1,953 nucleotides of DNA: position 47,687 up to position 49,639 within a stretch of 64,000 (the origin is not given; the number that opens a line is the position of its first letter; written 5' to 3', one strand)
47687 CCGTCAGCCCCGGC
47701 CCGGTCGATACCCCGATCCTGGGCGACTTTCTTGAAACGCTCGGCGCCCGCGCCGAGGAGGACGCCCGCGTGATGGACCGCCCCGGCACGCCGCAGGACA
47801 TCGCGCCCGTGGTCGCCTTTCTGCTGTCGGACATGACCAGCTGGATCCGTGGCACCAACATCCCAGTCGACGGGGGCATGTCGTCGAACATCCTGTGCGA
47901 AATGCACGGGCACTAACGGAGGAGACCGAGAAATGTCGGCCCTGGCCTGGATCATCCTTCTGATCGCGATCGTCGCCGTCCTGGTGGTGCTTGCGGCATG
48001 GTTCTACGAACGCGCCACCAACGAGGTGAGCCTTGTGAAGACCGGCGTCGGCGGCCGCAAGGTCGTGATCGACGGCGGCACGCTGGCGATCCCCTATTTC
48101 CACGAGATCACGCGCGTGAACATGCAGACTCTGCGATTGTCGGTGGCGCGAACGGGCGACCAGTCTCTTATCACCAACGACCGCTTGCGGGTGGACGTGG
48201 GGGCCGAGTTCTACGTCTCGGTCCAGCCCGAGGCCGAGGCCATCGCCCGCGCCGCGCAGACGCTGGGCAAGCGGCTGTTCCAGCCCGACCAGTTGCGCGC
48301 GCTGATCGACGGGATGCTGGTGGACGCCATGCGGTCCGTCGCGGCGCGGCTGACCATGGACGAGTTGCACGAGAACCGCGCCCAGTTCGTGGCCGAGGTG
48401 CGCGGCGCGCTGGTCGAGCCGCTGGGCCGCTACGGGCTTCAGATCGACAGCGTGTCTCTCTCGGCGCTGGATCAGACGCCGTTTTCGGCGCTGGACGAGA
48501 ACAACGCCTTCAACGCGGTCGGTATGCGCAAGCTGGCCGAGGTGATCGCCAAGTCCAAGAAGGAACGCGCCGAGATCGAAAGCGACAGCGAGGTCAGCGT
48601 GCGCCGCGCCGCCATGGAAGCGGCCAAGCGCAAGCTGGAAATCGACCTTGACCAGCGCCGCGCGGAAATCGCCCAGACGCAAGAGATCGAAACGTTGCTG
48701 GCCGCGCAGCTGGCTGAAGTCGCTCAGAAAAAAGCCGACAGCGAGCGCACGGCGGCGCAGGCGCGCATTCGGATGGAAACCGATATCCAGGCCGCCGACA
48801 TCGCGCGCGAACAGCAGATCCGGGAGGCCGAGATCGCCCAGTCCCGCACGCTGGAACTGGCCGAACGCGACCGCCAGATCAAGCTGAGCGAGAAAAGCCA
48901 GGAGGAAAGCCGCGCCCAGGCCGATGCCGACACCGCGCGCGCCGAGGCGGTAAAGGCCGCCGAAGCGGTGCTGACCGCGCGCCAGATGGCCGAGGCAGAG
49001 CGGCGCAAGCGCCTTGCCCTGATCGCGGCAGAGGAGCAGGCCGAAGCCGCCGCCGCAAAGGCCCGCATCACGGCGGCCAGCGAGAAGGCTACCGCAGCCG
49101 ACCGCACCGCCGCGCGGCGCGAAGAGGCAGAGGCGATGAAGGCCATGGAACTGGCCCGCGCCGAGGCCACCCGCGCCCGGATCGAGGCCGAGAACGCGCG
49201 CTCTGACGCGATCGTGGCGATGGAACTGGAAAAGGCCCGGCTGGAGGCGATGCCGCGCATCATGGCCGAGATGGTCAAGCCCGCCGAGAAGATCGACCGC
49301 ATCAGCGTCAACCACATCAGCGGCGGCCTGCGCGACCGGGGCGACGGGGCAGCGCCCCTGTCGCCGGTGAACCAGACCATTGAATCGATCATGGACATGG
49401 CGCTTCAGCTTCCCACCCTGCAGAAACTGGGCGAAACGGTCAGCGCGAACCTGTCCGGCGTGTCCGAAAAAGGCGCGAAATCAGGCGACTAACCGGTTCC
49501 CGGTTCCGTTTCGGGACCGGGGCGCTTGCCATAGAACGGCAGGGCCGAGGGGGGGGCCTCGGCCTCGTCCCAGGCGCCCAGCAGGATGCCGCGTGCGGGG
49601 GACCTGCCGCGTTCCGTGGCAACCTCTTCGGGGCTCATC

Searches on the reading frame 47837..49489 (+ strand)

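Call 38: search_protein_families(library=pfam, proteins=[window:47837-49489:+], max_evalue=0.001)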
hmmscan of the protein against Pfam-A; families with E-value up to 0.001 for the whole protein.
window:47837-49489:+ (551 aa): 2 families
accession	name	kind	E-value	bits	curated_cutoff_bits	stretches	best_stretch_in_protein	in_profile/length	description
PF15975.10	Flot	-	3.6e-26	92.1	27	1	420-534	2-121/124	Flotillin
PF01145.31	Band_7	-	1.9e-19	70.8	23.6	1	63-248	7-175/176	SPFH domain / Band 7 family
